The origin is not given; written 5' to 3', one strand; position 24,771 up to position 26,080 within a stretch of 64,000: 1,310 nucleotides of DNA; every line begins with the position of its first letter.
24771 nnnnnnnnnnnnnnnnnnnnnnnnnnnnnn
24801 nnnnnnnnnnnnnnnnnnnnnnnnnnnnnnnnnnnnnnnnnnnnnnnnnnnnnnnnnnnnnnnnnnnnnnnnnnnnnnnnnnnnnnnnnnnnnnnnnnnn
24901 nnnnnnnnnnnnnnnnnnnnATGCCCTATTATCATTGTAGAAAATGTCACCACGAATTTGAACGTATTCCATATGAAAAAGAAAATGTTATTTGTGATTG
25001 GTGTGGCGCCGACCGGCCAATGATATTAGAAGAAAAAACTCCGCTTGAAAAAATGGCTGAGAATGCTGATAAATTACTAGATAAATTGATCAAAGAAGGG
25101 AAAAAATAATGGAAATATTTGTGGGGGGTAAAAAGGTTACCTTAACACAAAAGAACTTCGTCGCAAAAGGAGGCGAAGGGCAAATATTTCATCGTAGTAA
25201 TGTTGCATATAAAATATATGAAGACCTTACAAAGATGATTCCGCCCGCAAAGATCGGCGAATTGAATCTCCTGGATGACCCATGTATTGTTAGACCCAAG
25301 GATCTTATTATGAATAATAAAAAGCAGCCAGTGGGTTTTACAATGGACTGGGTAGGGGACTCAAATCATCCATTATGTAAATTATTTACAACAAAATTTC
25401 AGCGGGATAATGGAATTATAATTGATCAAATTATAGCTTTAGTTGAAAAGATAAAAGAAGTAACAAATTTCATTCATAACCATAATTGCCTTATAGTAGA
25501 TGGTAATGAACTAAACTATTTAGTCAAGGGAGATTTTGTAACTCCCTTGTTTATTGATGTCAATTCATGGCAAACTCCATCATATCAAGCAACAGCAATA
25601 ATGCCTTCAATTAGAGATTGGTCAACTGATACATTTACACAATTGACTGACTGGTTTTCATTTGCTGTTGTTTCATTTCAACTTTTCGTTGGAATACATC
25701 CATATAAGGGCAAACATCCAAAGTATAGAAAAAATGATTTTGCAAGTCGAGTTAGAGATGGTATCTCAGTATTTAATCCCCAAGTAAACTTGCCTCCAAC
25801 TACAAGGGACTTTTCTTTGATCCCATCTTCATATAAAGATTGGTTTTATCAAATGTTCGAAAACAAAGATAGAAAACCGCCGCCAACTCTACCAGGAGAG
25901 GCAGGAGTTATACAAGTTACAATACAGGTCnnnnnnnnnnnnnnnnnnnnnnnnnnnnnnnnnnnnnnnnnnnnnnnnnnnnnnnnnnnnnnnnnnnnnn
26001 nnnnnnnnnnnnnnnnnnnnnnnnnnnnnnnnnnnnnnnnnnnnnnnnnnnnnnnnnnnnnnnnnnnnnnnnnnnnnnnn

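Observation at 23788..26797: Adjacent PP2C-like phosphatase and atypical Ser/Thr-kinase-like protein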

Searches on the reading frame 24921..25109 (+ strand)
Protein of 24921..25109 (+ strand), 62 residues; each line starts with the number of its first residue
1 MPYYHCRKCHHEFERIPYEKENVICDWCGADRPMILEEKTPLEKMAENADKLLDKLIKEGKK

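Call 3: search_protein_families(library=pfam, proteins=[window:24921-25109:+], max_evalue=1)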
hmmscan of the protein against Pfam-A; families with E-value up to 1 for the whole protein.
window:24921-25109:+ (62 aa): 7 families
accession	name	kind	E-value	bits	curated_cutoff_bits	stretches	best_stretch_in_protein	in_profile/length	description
PF09723.15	Zn_ribbon_8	-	0.00021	21.7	34.4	1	4-30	6-34/41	Zinc ribbon domain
PF05495.17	zf-CHY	-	0.0031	18.3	31.3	1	3-32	18-52/68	CHY zinc finger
PF01155.25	HypA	-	0.051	14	28.9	1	4-35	71-99/112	Hydrogenase/urease nickel incorporation, metallochaperone, hypA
PF02150.21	Zn_ribbon_RPB9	-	0.11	12.8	25.2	0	4-14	22-32/36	RNA polymerases M/15 Kd subunit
PF18716.7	VATC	-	0.19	12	26.6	0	3-20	3-21/43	Vms1-associating treble clef domain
PF25206.1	DUF7836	-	0.41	10.9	26.7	0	5-34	9-42/59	Domain of unknown function (DUF7836)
PF23451.1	Zn_ribbon_PaaD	-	0.72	10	27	0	4-16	40-52/53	PaaD zinc beta ribbon domain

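Call 4: search_protein_families(library=phrogs, proteins=[window:24921-25109:+], max_evalue=0.01)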
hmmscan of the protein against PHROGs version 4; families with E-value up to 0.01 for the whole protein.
window:24921-25109:+ (62 aa): 1 family
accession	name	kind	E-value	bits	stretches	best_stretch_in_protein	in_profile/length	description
phrog_9414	-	unknown function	0.0084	17.1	0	2-55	3-59/71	-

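Call 5: search_protein_families(library=padloc, proteins=[window:24921-25109:+], max_evalue=1)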
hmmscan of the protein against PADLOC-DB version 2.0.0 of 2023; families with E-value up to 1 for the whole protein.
window:24921-25109:+ (62 aa): 0 families

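Call 6: search_protein_families(library=ncbifam, proteins=[window:24921-25109:+], max_evalue=1)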
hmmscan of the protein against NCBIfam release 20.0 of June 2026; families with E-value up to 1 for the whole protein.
window:24921-25109:+ (62 aa): 4 families
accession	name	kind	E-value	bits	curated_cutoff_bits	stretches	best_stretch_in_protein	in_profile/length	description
TIGR02605.1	CxxC_CxxC_SSSS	subfamily_domain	0.00088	19.3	31.3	1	4-32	6-36/52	FmdB family zinc ribbon protein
NF001606.0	PRK00398.1-3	equivalog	0.046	13.5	72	1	4-29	3-26/44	DNA-directed RNA polymerase subunit P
NF001607.0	PRK00398.1-4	equivalog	0.059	13.1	89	1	4-30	10-36/53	DNA-directed RNA polymerase subunit P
NF047912.1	ECs_2282_CxxC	subfamily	0.54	10.2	37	0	4-59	3-60/60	ECs_2282 family putative zinc-binding protein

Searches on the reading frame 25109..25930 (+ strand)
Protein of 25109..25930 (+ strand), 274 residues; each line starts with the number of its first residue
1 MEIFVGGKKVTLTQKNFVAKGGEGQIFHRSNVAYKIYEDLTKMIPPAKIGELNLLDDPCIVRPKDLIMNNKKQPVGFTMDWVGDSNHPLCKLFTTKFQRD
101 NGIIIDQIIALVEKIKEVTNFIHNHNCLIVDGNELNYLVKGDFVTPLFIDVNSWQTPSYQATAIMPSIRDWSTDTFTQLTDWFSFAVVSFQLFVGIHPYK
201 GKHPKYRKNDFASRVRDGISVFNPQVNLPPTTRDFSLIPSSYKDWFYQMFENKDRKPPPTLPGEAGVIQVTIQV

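Call 41: search_dna_similar(query=window:25109-25930:+, collection=plasmids, mode=protein, max_evalue=0.01, max_rows=20)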
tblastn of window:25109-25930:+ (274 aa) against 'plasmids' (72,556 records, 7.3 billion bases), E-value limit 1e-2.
Records with a match: 17; places in all: 17; records where one place covers at least 80% of the query: 11.
Best place of each record, by identity: <60% 17.
By first word of the organism name: Rhizobium 5; Variovorax 3; Sinorhizobium 3; Mesorhizobium 2; Cupriavidus 1; Granulicella 1; Sphingomonas 1; Sphingobium 1.
By predicted mobility (MOB-suite, as given by PLSDB): conjugative 11; non-mobilizable 6.
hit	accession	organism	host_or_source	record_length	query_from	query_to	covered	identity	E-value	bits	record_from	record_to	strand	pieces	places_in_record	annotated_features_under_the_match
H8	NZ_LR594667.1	Variovorax sp. SRS16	linuron-contaminated soil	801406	6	260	93%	36.0%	7e-54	194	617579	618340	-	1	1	hypothetical protein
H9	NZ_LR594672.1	Variovorax sp. PBL-E5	linuron-contaminated soil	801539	6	260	93%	36.0%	7e-54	194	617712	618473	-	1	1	hypothetical protein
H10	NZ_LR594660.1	Variovorax sp. PBL-H6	linuron-contaminated soil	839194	6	260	93%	36.0%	7e-54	194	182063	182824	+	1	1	hypothetical protein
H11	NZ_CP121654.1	Rhizobium sp. CB3171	Calliandra calothyrsus,cell culture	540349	7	270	96%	26.7%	2e-6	56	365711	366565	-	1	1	protein kinase domain-containing protein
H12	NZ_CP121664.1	Rhizobium sp. CB3090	Gliricidia sp.,cell culture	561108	7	270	96%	26.7%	2e-6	56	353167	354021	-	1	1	protein kinase domain-containing protein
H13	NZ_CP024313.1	Rhizobium sp. NXC24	Phaseolus vulgaris,cell culture,plant ...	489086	7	270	96%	26.4%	2e-6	56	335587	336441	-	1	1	protein kinase domain-containing protein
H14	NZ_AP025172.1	Cupriavidus sp. P-10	-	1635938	5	253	91%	25.6%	3e-4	50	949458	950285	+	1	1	none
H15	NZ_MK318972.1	Rhizobium rhizogenes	-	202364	1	257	94%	24.7%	5e-4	49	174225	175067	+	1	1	protein kinase domain-containing protein | PP2C family serine/threonine-protein phosphatase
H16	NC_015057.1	Granulicella tundricola MP5ACTX9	-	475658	6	250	89%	24.6%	8e-7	57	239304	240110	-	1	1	hypothetical protein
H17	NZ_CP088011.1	Rhizobium sp. T136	Melilotus albus,Cell culture,root nodule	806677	7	218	77%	27.7%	4e-4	49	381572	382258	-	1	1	hypothetical protein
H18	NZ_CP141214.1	Sinorhizobium meliloti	alfalfa,Isolate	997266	1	218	80%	26.7%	2e-5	53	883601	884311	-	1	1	protein kinase domain-containing protein | PP2C family serine/threonine-protein phosphatase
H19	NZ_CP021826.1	Sinorhizobium meliloti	Medicago truncatula,Single Cell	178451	1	203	74%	27.0%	3e-4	49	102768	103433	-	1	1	protein kinase domain-containing protein | PP2C family serine/threonine-protein phosphatase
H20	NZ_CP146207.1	Sinorhizobium meliloti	-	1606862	1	203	74%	27.0%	3e-4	49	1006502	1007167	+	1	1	none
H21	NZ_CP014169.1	Sphingomonas panacis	Panax ginseng,bacterial cell,Panax ...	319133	3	202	73%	25.9%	4e-5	52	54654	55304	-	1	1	topoisomerase DNA-binding C4 zinc finger domain-containing protein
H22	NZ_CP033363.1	Mesorhizobium sp. NZP2077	cell culture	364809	11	253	89%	21.0%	3e-3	46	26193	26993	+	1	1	hypothetical protein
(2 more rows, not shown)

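Call 42: get_annotated_region(hit=H18, flank=5000)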
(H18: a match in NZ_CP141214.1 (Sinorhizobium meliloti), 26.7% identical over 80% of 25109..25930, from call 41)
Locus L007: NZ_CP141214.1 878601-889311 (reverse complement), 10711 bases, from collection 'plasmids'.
description: Sinorhizobium meliloti strain LMB1 plasmid pB, complete sequence
organism: Sinorhizobium meliloti (NCBI taxid 382)
taxonomy: Bacteria; Pseudomonadota; Alphaproteobacteria; Hyphomicrobiales; Rhizobiaceae; Sinorhizobium; Sinorhizobium meliloti
host: -; source: alfalfa,Isolate; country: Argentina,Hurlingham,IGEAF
typing (MOB-suite, as given by PLSDB): conjugative; relaxase MOBQ; mating-pair formation MPF_T
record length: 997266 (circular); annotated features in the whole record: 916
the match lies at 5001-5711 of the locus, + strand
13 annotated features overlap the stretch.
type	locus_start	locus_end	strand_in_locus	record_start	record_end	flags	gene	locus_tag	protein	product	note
CDS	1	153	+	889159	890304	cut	-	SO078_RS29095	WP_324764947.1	hypothetical protein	-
CDS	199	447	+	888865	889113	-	-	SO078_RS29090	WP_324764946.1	hypothetical protein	-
CDS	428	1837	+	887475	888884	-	hxsB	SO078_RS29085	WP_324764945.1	His-Xaa-Ser system radical SAM maturase HxsB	-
CDS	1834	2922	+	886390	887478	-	hxsC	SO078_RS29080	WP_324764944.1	His-Xaa-Ser system radical SAM maturase HxsC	-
CDS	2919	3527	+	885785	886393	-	hxsA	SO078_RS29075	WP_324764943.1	His-Xaa-Ser repeat protein HxsA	-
CDS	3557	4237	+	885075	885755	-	-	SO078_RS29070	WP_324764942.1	VWA domain-containing protein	-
CDS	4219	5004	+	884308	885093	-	-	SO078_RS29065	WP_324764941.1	PP2C family serine/threonine-protein phosphatase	-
CDS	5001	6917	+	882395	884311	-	-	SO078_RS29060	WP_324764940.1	protein kinase domain-containing protein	-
CDS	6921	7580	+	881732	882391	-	-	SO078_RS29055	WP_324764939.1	SH3 domain-containing protein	-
CDS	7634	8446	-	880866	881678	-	-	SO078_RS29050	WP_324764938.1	thermonuclease family protein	-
CDS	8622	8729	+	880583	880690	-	-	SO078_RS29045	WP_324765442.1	YHYH domain-containing protein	-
CDS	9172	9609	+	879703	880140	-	-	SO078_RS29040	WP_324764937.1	hypothetical protein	-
CDS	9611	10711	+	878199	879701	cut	-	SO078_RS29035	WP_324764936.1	GNAT family N-acetyltransferase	-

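Call 43: get_annotated_region(hit=H21, flank=5000)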
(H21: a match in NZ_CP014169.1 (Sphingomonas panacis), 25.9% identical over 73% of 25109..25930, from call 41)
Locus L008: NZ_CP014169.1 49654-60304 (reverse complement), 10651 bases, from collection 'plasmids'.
description: Sphingomonas panacis strain DCY99 plasmid unnamed, complete sequence
organism: Sphingomonas panacis (NCBI taxid 1560345)
taxonomy: Bacteria; Pseudomonadota; Alphaproteobacteria; Sphingomonadales; Sphingomonadaceae; Sphingomonas; Sphingomonas panacis
host: -; source: Panax ginseng,bacterial cell,Panax ginseng root,10 years old rusty ginseng root; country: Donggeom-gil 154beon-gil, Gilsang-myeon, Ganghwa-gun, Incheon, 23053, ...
typing (MOB-suite, as given by PLSDB): conjugative; replicon rep_cluster_449; relaxase MOBF; mating-pair formation MPF_F
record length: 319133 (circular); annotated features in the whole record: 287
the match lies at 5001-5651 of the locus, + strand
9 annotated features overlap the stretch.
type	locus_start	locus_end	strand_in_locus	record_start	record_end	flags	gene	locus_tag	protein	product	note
CDS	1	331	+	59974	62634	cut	-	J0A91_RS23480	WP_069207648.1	hypothetical protein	-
CDS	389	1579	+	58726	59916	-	-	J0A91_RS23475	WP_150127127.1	hypothetical protein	-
CDS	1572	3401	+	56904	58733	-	-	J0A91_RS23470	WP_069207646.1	ATP-binding protein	-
CDS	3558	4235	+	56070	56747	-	-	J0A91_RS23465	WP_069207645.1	VWA domain-containing protein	-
CDS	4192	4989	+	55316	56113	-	-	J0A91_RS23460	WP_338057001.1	PP2C family serine/threonine-protein phosphatase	-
CDS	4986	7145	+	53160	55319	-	-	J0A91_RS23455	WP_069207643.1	topoisomerase DNA-binding C4 zinc finger domain-containing protein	GO:0006265 - DNA topological change [Evidence IEA]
CDS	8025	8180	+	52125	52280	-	-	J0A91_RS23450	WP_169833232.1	transposase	-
CDS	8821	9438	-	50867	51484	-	-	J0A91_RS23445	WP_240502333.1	GNAT family N-acetyltransferase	-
CDS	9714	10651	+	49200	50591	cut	-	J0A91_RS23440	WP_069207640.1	NAD-dependent succinate-semialdehyde dehydrogenase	-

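Call 46: search_protein_families(library=padloc, proteins=[L007:3557-4237:+, L007:4219-5004:+, L007:5001-6917:+, L008:3558-4235:+, L008:4192-4989:+, L008:4986-7145:+], max_evalue=0.01)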
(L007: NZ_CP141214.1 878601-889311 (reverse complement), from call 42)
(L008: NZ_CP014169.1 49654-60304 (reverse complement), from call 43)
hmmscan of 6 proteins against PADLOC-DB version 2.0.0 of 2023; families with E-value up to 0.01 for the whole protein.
L007:3557-4237:+ (226 aa): 0 families

L007:4219-5004:+ (261 aa): 1 family
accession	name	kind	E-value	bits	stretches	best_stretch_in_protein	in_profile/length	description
PDLC04518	PDC-M21C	-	0.0014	15.9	1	48-151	33-126/243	-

L007:5001-6917:+ (638 aa): 7 families
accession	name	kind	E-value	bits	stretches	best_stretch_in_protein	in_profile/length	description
PDLC04053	PD-T4-6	-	1.4e-06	26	1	117-221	113-214/311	-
PDLC04054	PD-T4-6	-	1.9e-06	25.6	1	116-220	113-215/347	-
PDLC04047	PD-T4-6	-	2.4e-06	24.9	1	115-221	112-215/327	-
PDLC04042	PD-T4-6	-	7.4e-05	20.5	1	15-221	14-215/292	-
PDLC03920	MkoA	-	0.00011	18.6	1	110-234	118-238/1112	-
PDLC04043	PD-T4-6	-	0.00056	17.1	1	119-221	120-220/452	-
PDLC04039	PD-T4-6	-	0.0072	13.4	0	121-220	121-217/458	-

L008:3558-4235:+ (225 aa): 0 families

L008:4192-4989:+ (265 aa): 1 family
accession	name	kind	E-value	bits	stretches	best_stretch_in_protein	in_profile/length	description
PDLC04518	PDC-M21C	-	0.00013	19.3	1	39-150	19-119/243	-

L008:4986-7145:+ (719 aa): 4 families
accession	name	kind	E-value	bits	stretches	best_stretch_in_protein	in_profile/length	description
PDLC04053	PD-T4-6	-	8e-08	30.1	1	13-303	11-276/311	-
PDLC04047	PD-T4-6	-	2.7e-05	21.4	1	14-222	13-215/327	-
PDLC04138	mad6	-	0.00075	16.5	0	13-48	53-90/659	mads_6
PDLC03921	MkoA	-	0.006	12.2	1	119-169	591-642/1607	-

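Call 61: search_protein_families(library=pfam, proteins=[L007:3557-4237:+, L007:5001-6917:+, L008:3558-4235:+, L008:4986-7145:+], max_evalue=0.01)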
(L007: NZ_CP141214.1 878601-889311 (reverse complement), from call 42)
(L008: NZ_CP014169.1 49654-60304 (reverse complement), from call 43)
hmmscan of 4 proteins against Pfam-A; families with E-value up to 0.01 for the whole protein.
L007:3557-4237:+ (226 aa): 2 families
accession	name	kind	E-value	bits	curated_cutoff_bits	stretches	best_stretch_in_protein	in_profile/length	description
PF00092.34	VWA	-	4.9e-09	37.1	23.8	1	27-176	4-151/174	von Willebrand factor type A domain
PF13519.12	VWA_2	-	3.2e-05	24.9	27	1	26-135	2-106/107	von Willebrand factor type A domain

L007:5001-6917:+ (638 aa): 1 family
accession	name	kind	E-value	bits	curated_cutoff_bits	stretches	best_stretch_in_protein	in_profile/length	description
PF00069.31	Pkinase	-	3.4e-06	27.1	31.7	1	104-222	91-201/263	Protein kinase domain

L008:3558-4235:+ (225 aa): 2 families
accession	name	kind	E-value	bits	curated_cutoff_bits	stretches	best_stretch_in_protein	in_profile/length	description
PF00092.34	VWA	-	1.3e-08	35.8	23.8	1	25-177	3-153/174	von Willebrand factor type A domain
PF13519.12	VWA_2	-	4.8e-06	27.6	27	1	25-134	2-106/107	von Willebrand factor type A domain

L008:4986-7145:+ (719 aa): 4 families
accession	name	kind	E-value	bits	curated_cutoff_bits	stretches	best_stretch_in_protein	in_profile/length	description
PF01396.24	Zn_ribbon_Top1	-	7.1e-09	35.8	32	1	682-718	3-34/39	Topoisomerase DNA binding C4 zinc finger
PF00069.31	Pkinase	-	2.3e-07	30.9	31.7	1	15-254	3-228/263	Protein kinase domain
PF23451.1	Zn_ribbon_PaaD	-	0.0024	17.9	27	1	670-709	4-43/53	PaaD zinc beta ribbon domain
PF14520.12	HHH_5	-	0.0081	17.1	27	0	515-552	6-46/57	Helix-hairpin-helix domain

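Call 80: search_dna_similar(query=L008:3558-4235:+, collection=plasmids, mode=protein, max_evalue=0.00001, max_rows=40, rows=spread)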
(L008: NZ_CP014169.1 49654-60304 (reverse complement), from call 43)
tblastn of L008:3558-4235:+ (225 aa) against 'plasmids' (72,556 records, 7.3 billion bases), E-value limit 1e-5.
Records with a match: 2330; places in all: 5957; records where one place covers at least 80% of the query: 57.
Best place of each record, by identity: >=99% 1; 95-99% 1; 60-80% 4; <60% 2324.
By first word of the organism name: Klebsiella 997; Escherichia 440; Enterobacter 354; Salmonella 350; Citrobacter 65; Raoultella 20; Leclercia 14; Pseudomonas 9; Rhizobium 8; Sinorhizobium 7; and 38 more.
By predicted mobility (MOB-suite, as given by PLSDB): conjugative 1572; non-mobilizable 712; mobilizable 46.
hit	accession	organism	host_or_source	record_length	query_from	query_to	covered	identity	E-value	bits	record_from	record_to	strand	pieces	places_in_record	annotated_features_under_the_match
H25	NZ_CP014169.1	Sphingomonas panacis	Panax ginseng,bacterial cell,Panax ...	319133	1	225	100%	99.6%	3e-140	439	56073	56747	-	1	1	VWA domain-containing protein | PP2C family serine/threonine-protein phosphatase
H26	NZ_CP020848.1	Klebsiella variicola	Homo sapiens,urine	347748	20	193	77%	33.9%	4e-11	69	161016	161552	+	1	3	VWA domain-containing protein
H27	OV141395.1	Citrobacter youngae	-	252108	20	194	78%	30.7%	9e-14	77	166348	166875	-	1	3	terY: metal_resistance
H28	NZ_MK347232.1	Klebsiella pneumoniae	-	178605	20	194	78%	29.6%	2e-13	76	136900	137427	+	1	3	VWA domain-containing protein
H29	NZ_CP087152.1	Klebsiella pneumoniae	Homo sapiens,sputum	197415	20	194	78%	29.6%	2e-13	76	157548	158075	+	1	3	VWA domain-containing protein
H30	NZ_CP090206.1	Klebsiella pneumoniae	Homo sapiens,sputum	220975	20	194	78%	29.6%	2e-13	76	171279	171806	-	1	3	VWA domain-containing protein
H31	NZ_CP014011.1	Klebsiella pneumoniae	Homo sapiens,blood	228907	20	194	78%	29.6%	2e-13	76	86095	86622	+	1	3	VWA domain-containing protein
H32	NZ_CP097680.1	Klebsiella pneumoniae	Homo sapiens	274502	20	194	78%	29.6%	2e-13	76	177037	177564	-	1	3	VWA domain-containing protein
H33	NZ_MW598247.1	Escherichia coli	-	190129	20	194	78%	29.6%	2e-13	76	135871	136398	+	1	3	VWA domain-containing protein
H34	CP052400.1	Klebsiella pneumoniae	Homo sapiens,blood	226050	20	194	78%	29.6%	2e-13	76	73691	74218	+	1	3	VWA domain-containing protein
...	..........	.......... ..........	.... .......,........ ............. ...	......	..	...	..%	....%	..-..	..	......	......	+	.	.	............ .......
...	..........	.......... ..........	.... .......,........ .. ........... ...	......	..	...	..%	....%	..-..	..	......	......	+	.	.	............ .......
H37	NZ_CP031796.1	Klebsiella pneumoniae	Homo sapiens,urine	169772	20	194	78%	29.6%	3e-13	75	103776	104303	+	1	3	VWA domain-containing protein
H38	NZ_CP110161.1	Klebsiella pneumoniae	chicken,chicken intestinal contents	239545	20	194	78%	29.6%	3e-13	75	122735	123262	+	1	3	VWA domain-containing protein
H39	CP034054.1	Klebsiella pneumoniae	Homo sapiens,blood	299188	20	194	78%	29.6%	3e-13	75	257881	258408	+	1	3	VWA domain-containing protein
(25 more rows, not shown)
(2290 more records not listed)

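Call 81: get_annotated_region(hit=H27, flank=7000)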
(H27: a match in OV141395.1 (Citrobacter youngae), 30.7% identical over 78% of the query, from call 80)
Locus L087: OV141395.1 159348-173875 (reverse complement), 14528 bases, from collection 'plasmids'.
description: Citrobacter youngae isolate BB1468 genome assembly, plasmid: pCY-NDM-1_
organism: Citrobacter youngae (NCBI taxid 133448)
taxonomy: Bacteria; Pseudomonadota; Gammaproteobacteria; Enterobacterales; Enterobacteriaceae; Citrobacter; Citrobacter youngae
host: -; source: -; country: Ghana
typing (MOB-suite, as given by PLSDB): conjugative; replicon IncC; relaxase MOBH,MOBH; mating-pair formation MPF_F
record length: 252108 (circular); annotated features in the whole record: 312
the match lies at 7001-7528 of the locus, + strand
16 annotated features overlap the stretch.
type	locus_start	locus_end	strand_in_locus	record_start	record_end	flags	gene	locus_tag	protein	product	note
CDS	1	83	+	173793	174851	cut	carbamoylphosphatesynthase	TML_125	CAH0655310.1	Metabolism_regulation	-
CDS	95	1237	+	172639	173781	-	phosphoribosyltransferase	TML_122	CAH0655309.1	Metabolism_regulation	-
CDS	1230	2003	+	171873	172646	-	HP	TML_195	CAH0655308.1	Hypothetical_protein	-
CDS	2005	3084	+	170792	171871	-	HP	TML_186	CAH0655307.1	Hypothetical_protein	-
CDS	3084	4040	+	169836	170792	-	citratelyase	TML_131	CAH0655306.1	Metabolism_regulation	-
CDS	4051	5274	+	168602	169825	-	HP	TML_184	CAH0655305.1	Hypothetical_protein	-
CDS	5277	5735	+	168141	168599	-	terW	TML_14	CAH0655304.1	metal_resistance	-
CDS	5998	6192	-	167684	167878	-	HP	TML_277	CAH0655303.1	Hypothetical_protein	-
CDS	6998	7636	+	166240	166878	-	terY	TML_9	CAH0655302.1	metal_resistance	-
CDS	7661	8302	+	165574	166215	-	terX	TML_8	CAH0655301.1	metal_resistance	-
CDS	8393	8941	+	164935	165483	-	terY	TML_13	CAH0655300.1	metal_resistance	-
CDS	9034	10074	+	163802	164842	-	VWAprotein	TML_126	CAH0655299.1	Metabolism_regulation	-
CDS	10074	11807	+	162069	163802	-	phosphatase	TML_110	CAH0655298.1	Metabolism_regulation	-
CDS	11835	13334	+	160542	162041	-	kinase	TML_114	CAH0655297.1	Metabolism_regulation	-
CDS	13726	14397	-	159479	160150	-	HP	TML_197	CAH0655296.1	Hypothetical_protein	-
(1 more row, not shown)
